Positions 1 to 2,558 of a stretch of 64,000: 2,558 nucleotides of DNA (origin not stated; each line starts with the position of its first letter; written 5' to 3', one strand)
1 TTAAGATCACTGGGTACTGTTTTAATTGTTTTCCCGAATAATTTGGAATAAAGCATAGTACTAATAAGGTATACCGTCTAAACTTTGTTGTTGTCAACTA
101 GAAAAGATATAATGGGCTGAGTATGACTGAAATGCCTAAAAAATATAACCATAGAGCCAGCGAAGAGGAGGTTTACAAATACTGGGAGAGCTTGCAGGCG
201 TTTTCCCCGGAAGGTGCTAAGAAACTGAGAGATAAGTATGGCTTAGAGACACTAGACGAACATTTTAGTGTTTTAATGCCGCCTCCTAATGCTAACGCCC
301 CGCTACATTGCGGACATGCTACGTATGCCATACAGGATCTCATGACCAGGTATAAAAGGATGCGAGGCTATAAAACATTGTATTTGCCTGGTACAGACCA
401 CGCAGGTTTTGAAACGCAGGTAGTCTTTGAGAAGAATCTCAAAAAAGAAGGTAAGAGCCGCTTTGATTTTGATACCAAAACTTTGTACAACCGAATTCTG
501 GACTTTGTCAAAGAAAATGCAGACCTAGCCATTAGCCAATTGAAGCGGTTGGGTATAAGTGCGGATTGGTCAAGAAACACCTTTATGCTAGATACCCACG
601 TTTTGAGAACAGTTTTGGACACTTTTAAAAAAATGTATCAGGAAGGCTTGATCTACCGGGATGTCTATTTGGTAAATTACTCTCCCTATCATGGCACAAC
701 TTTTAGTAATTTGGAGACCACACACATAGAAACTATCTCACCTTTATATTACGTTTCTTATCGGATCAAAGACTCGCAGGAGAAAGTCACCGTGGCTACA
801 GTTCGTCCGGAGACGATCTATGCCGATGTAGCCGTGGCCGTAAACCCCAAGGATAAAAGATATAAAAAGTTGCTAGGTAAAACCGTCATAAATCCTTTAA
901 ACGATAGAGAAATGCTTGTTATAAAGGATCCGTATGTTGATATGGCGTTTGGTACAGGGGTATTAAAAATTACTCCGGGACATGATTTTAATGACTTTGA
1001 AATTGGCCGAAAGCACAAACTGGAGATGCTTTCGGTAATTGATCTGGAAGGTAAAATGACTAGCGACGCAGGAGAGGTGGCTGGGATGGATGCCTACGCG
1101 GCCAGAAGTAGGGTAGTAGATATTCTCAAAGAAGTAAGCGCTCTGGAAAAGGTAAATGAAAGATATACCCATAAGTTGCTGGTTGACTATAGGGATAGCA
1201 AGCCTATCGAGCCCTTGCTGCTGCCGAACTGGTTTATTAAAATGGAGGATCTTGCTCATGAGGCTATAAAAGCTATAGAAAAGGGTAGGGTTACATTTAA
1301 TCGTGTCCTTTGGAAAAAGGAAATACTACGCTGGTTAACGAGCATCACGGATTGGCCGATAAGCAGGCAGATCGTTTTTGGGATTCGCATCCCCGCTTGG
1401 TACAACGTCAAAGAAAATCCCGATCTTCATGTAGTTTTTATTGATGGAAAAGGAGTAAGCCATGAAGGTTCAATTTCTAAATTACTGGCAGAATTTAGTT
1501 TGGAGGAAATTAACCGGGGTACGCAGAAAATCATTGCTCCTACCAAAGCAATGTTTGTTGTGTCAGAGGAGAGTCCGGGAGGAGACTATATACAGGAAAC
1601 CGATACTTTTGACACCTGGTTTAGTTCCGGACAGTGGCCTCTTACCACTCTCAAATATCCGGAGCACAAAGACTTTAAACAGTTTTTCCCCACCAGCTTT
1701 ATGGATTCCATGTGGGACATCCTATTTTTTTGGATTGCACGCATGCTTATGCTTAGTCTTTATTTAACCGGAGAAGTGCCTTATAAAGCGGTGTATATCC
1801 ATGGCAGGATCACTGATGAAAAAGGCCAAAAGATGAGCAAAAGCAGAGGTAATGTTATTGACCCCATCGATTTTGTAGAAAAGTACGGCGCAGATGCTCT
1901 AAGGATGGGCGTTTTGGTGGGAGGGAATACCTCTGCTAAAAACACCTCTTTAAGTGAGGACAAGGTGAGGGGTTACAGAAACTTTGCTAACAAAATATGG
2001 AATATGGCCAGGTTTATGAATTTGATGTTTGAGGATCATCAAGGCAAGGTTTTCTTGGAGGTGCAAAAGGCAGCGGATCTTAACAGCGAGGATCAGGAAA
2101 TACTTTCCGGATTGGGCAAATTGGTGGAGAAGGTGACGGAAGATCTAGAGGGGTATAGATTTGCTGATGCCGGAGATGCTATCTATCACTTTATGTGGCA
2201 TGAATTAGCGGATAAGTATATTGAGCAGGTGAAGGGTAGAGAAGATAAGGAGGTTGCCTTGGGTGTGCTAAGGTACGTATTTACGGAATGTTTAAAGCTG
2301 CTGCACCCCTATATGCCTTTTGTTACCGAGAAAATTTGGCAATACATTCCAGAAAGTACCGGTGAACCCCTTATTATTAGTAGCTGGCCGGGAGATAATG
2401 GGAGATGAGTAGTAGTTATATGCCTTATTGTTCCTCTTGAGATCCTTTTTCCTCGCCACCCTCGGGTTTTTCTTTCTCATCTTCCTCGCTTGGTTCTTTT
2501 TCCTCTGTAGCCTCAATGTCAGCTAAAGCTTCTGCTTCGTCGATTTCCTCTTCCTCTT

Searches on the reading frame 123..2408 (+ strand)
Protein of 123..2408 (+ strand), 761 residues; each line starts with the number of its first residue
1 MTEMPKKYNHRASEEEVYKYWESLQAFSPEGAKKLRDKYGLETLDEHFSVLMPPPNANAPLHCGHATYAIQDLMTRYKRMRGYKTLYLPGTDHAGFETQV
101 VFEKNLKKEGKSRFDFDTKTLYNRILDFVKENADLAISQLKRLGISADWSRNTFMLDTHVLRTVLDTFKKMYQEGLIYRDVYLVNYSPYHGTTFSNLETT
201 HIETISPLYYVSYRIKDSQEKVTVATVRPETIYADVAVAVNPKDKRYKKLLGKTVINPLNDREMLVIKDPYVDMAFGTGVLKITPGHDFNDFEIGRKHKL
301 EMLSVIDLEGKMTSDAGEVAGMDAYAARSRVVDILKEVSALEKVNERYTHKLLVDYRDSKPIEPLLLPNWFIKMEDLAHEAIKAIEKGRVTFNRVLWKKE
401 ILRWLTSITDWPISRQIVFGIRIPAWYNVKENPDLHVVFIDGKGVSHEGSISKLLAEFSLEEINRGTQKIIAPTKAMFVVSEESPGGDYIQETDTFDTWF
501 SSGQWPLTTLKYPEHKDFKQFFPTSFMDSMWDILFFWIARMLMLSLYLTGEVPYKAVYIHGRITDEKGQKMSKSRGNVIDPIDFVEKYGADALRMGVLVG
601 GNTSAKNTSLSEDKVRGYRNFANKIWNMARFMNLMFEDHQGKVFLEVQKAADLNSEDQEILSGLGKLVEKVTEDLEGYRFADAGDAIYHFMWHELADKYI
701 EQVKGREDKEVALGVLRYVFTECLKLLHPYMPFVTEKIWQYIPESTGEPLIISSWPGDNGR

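Call 18: search_protein_families(library=pfam, proteins=[window:123-2408:+], max_evalue=0.001)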
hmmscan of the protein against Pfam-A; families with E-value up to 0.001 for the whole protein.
window:123-2408:+ (761 aa): 5 families
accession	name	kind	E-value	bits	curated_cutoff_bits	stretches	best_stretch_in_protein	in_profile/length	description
PF00133.28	tRNA-synt_1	-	1.1e-107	360.9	22.7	1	17-603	2-408/414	tRNA synthetases class I (I, L, M and V)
PF08264.19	Anticodon_1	-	3.5e-27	95.5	25.1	1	657-756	1-105/148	Anticodon-binding domain of tRNA ligase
PF09334.17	tRNA-synt_1g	-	1.2e-19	70.8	20.1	2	55-207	8-140/391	tRNA synthetases class I (M)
PF13603.12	tRNA-synt_1_2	-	3.1e-10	40.3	25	1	252-344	86-180/185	Leucyl-tRNA synthetase, editing domain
PF01406.26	tRNA-synt_1e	-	0.00059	19.7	27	0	552-598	235-281/301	tRNA synthetases class I (C) catalytic domain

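Call 22: find_homologous_proteins(query=window:123-2408:+, max_evalue=1e-20)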
Query window:123-2408:+ (761 aa): 7999 proteins with E <= 1e-20 among 8000 candidates; the best 120 are listed.
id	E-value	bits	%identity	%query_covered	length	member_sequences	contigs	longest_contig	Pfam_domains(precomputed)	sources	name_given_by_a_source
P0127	0.0e+0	1756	100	100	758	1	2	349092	PF09334.18,PF08264.20,PF13603.13,PF00133.29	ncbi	-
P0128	0.0e+0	1292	72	99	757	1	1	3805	PF09334.18,PF08264.20,PF13603.13,PF00133.29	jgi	jgi:valyl-tRNA synthetase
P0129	0.0e+0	1256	70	99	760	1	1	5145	PF09334.18,PF08264.20,PF13603.13,PF00133.29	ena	-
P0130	0.0e+0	1255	69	99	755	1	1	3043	PF09334.18,PF08264.20,PF13603.13,PF00133.29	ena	-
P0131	0.0e+0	1254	71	99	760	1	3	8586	PF09334.18,PF08264.20,PF13603.13,PF00133.29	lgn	-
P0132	0.0e+0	1234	69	99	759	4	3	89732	PF09334.18,PF08264.20,PF13603.13,PF00133.29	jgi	-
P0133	0.0e+0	1230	69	99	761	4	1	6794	PF09334.18,PF08264.20,PF13603.13,PF00133.29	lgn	-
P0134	0.0e+0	1224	69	99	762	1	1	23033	PF09334.18,PF08264.20,PF13603.13,PF00133.29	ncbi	ncbi:valine--tRNA ligase [Patescibacteria group bacterium]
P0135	0.0e+0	1219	68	99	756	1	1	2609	PF09334.18,PF08264.20,PF13603.13,PF00133.29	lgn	-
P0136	0.0e+0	1219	68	99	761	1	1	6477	PF09334.18,PF08264.20,PF13603.13,PF00133.29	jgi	-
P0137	0.0e+0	1216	67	99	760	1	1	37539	PF09334.18,PF08264.20,PF13603.13,PF00133.29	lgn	-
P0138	0.0e+0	1211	67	99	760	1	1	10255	PF09334.18,PF08264.20,PF13603.13,PF00133.29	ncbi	-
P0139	0.0e+0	1211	67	99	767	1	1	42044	PF09334.18,PF08264.20,PF13603.13,PF00133.29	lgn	-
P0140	0.0e+0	1196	67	99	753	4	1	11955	PF09334.18,PF08264.20,PF13603.13,PF00133.29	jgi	-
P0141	0.0e+0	1192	67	99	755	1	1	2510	PF09334.18,PF08264.20,PF13603.13,PF00133.29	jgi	-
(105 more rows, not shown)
